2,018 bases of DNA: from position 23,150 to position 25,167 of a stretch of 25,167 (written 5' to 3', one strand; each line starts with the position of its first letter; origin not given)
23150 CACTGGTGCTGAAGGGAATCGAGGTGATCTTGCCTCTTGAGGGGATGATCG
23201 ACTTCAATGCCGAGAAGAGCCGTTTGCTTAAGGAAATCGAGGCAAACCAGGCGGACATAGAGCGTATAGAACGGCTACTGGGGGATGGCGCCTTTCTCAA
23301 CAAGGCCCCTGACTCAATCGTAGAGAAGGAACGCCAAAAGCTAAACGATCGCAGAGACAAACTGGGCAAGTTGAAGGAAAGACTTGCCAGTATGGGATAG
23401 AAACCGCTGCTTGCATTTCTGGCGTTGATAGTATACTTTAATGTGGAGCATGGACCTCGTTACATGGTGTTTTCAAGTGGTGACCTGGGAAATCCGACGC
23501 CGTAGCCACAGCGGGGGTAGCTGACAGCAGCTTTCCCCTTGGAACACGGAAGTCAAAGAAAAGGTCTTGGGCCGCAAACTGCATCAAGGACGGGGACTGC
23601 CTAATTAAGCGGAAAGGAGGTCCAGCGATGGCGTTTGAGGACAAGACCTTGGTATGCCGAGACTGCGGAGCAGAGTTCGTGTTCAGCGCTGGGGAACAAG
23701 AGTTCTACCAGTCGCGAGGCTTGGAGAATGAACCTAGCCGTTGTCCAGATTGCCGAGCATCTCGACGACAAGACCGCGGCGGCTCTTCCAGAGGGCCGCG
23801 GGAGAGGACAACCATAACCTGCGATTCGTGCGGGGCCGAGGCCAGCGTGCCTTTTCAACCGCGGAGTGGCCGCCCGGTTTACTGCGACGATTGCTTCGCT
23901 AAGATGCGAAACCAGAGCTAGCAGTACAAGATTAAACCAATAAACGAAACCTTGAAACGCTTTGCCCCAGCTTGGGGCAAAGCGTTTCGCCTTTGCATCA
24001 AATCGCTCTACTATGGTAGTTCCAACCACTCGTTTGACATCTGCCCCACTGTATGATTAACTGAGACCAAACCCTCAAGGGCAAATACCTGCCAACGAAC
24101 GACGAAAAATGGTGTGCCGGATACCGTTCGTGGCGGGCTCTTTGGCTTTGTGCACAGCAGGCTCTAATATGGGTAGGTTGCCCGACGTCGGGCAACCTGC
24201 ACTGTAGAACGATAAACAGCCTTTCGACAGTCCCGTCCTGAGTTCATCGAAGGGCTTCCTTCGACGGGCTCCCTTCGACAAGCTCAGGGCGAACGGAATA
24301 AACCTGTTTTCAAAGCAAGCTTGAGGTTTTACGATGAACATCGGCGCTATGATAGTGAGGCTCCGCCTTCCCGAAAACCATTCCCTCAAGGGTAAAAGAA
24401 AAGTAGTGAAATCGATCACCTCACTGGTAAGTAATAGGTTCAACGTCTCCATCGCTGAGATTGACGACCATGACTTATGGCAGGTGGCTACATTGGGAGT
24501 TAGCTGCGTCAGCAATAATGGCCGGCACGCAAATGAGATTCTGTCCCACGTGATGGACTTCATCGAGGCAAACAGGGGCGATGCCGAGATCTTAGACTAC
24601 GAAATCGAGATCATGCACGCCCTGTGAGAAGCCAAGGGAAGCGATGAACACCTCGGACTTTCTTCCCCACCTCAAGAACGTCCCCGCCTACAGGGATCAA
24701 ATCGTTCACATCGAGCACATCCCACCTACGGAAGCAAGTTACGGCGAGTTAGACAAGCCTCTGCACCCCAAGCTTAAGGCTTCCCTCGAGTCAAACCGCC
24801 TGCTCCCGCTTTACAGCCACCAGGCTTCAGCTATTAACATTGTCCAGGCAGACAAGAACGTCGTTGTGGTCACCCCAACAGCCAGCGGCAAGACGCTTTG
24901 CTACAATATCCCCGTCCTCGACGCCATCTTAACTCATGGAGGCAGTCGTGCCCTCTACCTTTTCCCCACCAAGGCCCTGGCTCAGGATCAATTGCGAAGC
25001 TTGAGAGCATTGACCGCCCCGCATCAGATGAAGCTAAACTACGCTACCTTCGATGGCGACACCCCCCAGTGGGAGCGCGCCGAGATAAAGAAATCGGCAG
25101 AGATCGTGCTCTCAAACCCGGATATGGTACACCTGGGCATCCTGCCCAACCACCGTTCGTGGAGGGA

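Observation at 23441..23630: ~180-nt structured leader whose 5' end locks the Shine-Dalgarno of a zinc-ribbon gene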

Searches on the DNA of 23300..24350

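Call 4: search_rna_families(source=window, start=23300, end=24350, threshold=evalue, max_evalue=10, show_alignments=3)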
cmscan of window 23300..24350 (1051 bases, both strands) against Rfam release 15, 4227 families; matches with E-value up to 10: 5.
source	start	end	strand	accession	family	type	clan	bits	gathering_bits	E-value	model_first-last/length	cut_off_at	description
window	23953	23989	+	RF00950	mir-927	Gene; miRNA;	-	17.4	60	5.6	24-67/86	no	mir-927 microRNA precursor family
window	23948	23989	-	RF03697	mir-722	Gene; miRNA;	-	17.2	81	4.3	1-67/67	no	mir-722 microRNA precursor family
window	23955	23985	-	RF00950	mir-927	Gene; miRNA;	-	16.6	60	9.2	28-65/86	no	mir-927 microRNA precursor family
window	23953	23994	+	RF03697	mir-722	Gene; miRNA;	-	16.5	81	6.3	1-67/67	no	mir-722 microRNA precursor family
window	23954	23989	+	RF04036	mir-2076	Gene; miRNA;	-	16.3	90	4.4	1-68/68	no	mir-2076 microRNA precursor family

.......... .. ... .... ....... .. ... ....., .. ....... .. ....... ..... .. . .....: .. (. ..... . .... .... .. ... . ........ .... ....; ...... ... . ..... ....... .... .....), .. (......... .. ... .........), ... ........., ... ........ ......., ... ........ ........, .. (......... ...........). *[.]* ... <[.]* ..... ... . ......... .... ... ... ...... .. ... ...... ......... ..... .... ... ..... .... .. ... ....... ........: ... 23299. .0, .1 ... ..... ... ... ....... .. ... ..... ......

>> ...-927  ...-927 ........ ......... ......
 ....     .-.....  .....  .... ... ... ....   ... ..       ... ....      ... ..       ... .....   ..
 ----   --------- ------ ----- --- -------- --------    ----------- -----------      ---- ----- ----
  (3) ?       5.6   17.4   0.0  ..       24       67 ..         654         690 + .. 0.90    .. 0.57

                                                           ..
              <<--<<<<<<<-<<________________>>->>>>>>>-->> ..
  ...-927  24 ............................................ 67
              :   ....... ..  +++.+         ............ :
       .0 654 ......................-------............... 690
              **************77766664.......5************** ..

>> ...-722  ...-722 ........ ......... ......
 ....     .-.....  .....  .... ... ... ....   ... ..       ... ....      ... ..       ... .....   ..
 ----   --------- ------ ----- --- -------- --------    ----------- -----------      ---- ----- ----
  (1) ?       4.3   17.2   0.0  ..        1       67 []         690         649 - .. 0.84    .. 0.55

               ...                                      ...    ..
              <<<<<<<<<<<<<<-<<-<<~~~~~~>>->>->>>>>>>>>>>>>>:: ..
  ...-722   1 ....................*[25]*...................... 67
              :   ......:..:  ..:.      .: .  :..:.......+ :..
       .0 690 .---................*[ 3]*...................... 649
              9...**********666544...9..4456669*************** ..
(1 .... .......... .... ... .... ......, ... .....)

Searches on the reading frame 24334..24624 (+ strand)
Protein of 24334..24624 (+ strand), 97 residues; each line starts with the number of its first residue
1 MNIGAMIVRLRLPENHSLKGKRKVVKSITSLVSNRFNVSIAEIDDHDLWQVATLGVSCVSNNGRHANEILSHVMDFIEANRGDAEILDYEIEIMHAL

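Call 8: search_protein_families(library=pfam, proteins=[window:24334-24624:+], max_evalue=0.01)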
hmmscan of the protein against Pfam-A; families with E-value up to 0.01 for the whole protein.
window:24334-24624:+ (97 aa): 1 family
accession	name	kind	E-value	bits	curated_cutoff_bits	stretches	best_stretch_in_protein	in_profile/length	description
PF04456.17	DUF503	-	2.4e-32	111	22.4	1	3-90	1-87/88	Protein of unknown function (DUF503)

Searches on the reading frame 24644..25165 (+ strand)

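Call 8: search_protein_families(library=pfam, proteins=[window:24644-25165:+], max_evalue=0.01)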
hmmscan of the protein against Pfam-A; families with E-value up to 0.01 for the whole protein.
window:24644-25165:+ (174 aa): 2 families
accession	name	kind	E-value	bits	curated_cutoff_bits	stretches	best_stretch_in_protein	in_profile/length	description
PF00270.35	DEAD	-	4.6e-23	82.2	26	1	58-166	2-108/167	DEAD/DEAH box helicase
PF04851.21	ResIII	-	9e-06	26.1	22.5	1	55-161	3-109/164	Type III restriction enzyme, res subunit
